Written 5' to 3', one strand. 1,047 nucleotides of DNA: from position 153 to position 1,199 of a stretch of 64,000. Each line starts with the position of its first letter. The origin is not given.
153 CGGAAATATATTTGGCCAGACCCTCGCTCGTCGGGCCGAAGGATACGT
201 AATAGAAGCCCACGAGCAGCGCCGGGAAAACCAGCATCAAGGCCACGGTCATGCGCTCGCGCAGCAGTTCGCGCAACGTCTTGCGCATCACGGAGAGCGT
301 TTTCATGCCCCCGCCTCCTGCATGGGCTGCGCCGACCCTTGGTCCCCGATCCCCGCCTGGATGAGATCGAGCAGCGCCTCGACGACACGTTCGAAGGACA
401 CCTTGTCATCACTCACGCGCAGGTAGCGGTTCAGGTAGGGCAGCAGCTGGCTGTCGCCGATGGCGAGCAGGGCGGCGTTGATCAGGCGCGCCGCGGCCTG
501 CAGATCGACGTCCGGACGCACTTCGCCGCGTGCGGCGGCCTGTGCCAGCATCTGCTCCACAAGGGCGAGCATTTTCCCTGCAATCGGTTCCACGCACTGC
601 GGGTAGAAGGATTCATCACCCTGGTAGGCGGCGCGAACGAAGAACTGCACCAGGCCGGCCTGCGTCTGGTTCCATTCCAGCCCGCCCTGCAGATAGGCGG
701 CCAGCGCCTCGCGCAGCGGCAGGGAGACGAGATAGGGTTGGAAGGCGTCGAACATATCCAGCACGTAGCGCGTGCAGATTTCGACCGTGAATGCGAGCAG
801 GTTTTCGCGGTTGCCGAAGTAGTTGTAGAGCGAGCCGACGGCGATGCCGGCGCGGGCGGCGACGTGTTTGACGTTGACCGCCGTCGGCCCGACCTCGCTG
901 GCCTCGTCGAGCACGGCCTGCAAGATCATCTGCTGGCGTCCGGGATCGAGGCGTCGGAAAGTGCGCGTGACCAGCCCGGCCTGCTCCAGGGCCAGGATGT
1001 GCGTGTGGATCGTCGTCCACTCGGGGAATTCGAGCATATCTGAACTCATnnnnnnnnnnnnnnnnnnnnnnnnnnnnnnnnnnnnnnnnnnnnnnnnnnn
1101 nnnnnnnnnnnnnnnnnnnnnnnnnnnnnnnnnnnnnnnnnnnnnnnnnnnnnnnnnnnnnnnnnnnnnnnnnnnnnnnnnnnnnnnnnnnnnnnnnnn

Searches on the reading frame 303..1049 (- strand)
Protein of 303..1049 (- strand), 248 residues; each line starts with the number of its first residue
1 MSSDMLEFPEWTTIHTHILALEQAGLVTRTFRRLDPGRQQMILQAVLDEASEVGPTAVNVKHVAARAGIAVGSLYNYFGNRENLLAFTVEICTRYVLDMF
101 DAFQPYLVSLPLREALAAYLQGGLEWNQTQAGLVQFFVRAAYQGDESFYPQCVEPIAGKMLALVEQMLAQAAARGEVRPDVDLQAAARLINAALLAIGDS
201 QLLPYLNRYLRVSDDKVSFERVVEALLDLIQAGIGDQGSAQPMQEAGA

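Call 10: search_protein_families(library=pfam, proteins=[window:303-1049:-], max_evalue=0.01)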
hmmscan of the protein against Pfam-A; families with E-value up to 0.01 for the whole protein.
window:303-1049:- (248 aa): 6 families
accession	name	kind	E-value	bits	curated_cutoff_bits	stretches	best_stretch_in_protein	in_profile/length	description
PF00440.29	TetR_N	-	8.9e-10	38.6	24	1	42-85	1-44/47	Bacterial regulatory proteins, tetR family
PF16859.10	TetR_C_11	-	3.8e-07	30.9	32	1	112-195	7-91/113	Tetracyclin repressor-like, C-terminal domain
PF21597.2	TetR_C_43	-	4.3e-07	30.5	27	1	114-196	4-81/105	Transcriptional regulator SbtR-like, C-terminal domain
PF16925.10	TetR_C_13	-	0.00064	20.5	27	1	158-197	50-89/109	Tetracyclin repressor-like, C-terminal domain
PF21351.2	TetR_C_41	-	0.00092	19.9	27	1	157-196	41-79/108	Tetracyclin repressor-like, C-terminal domain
PF17933.6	TetR_C_25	-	0.0016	19.2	26.4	1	157-206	25-72/106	Tetracyclin repressor-like, C-terminal domain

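Call 12: find_encoding_contigs(protein=window:303-1049:-, flank=6000, max_places=10)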
Protein window:303-1049:- (248 aa): no gene with exactly this product is on record in the collection.

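Call 52: find_homologous_proteins(query=window:303-1037:-, max_evalue=1e-40)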
Query window:303-1037:- (244 aa): 1036 proteins with E <= 1e-40 among 8000 candidates; the best 120 are listed.
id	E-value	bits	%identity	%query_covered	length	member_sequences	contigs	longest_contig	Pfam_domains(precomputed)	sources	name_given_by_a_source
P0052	2.3e-154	530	100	100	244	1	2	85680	PF21597.3,PF00440.30,PF16859.11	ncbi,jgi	-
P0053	3.3e-128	444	84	100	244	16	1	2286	PF21597.3,PF00440.30,PF16859.11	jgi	-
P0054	1.5e-125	435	81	100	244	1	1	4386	PF21597.3,PF00440.30,PF16859.11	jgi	-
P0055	1.6e-124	432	81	100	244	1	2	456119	PF21597.3,PF00440.30,PF16859.11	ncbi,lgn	-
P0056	1.7e-123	429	80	100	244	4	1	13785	PF21597.3,PF00440.30,PF16859.11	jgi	jgi:TetR/AcrR family transcriptional regulator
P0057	3.2e-123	428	80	100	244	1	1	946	PF21597.3,PF00440.30,PF16859.11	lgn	-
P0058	5.5e-122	424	80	99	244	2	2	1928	PF21597.3,PF00440.30,PF16859.11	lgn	-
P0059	3.3e-121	421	81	100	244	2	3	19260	PF21597.3,PF00440.30,PF16859.11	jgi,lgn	-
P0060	1.7e-120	419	79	100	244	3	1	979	PF21597.3,PF00440.30,PF16859.11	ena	-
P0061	1.7e-120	419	78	99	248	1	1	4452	PF21597.3,PF00440.30,PF16859.11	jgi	-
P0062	1.3e-116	406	73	100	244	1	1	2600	PF21597.3,PF00440.30,PF16859.11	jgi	jgi:AcrR family transcriptional regulator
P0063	1.3e-103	364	66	100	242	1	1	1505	PF00440.30,PF16859.11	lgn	-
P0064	4.3e-98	346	65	98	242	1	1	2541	PF00440.30,PF16859.11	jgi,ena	-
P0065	6.7e-95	335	61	99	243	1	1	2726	PF00440.30,PF16859.11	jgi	jgi:AcrR family transcriptional regulator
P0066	1.6e-94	334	64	97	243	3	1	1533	PF00440.30,PF16859.11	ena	-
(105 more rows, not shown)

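Call 54: find_encoding_contigs(protein=P0053, flank=1500, max_places=6)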
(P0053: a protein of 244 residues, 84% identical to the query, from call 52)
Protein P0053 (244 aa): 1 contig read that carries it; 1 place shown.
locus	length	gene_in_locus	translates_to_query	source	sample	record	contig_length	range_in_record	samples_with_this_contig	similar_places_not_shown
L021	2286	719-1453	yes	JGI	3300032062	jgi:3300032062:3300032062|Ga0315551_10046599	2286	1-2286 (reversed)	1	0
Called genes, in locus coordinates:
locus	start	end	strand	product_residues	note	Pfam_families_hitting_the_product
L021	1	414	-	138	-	?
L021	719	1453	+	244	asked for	PF00440:TetR_N (weak), PF16859:TetR_C_11 (weak), PF21597:TetR_C_43 (weak)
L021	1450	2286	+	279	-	?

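Call 55: find_encoding_contigs(protein=P0056, flank=1500, max_places=4)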
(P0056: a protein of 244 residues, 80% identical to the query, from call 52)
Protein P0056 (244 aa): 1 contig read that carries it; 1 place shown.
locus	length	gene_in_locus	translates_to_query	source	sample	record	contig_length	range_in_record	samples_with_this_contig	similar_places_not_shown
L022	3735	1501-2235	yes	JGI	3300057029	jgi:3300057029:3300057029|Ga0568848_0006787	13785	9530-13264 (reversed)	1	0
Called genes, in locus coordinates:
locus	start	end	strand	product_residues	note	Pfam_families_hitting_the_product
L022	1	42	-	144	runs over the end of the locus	PF01230:HIT (weak)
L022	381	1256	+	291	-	-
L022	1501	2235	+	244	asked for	PF00440:TetR_N, PF16859:TetR_C_11 (weak), PF21597:TetR_C_43 (weak)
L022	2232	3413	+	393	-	PF12679:ABC2_membrane_2, PF12698:ABC2_membrane_3, PF01061:ABC2_membrane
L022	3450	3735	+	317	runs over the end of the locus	PF00005:ABC_tran, PF02463:SMC_N (faint), PF13304:AAA_21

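Call 56: find_encoding_contigs(protein=P0059, flank=1500, max_places=4)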
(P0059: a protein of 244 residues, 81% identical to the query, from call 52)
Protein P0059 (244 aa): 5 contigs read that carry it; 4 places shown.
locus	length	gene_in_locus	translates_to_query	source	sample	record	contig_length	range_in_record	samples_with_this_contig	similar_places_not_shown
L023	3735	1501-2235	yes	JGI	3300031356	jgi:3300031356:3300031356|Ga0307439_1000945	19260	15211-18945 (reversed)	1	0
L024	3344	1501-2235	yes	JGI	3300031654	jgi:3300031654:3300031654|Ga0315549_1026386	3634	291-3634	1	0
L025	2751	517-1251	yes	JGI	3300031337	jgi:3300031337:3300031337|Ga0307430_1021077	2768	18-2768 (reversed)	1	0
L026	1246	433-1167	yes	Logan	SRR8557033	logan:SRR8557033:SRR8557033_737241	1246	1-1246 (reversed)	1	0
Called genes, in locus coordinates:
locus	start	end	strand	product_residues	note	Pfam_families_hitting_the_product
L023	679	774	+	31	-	-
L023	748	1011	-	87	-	-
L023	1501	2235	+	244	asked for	PF00440:TetR_N (weak), PF16859:TetR_C_11 (weak), PF21597:TetR_C_43 (weak)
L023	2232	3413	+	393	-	PF12679:ABC2_membrane_2, PF12698:ABC2_membrane_3, PF01061:ABC2_membrane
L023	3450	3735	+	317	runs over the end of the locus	PF00005:ABC_tran, PF02463:SMC_N (faint), PF13304:AAA_21, PF13732:DrrA1-3_C (weak)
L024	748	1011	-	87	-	-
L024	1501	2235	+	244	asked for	PF00440:TetR_N (weak), PF16859:TetR_C_11 (weak), PF21597:TetR_C_43 (weak)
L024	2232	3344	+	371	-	?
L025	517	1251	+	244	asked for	PF00440:TetR_N (weak), PF16859:TetR_C_11 (weak), PF21597:TetR_C_43 (weak)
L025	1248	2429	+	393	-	PF12679:ABC2_membrane_2, PF12698:ABC2_membrane_3, PF01061:ABC2_membrane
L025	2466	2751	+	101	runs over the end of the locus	?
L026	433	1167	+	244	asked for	PF00440:TetR_N (weak), PF16859:TetR_C_11 (weak), PF21597:TetR_C_43 (weak)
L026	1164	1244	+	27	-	?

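Call 57: find_encoding_contigs(protein=P0061, flank=1500, max_places=4)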
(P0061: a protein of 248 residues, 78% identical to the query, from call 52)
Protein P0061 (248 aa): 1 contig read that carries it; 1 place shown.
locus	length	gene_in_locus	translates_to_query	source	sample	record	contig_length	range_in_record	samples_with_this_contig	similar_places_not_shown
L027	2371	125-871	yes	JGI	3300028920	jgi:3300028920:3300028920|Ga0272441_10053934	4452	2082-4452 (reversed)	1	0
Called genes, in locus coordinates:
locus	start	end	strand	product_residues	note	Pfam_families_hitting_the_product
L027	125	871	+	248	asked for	PF00440:TetR_N, PF16859:TetR_C_11 (weak), PF21597:TetR_C_43 (weak)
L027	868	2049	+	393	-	PF12679:ABC2_membrane_2 (weak), PF12698:ABC2_membrane_3, PF01061:ABC2_membrane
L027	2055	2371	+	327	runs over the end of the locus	PF00005:ABC_tran, PF02463:SMC_N (weak), PF13304:AAA_21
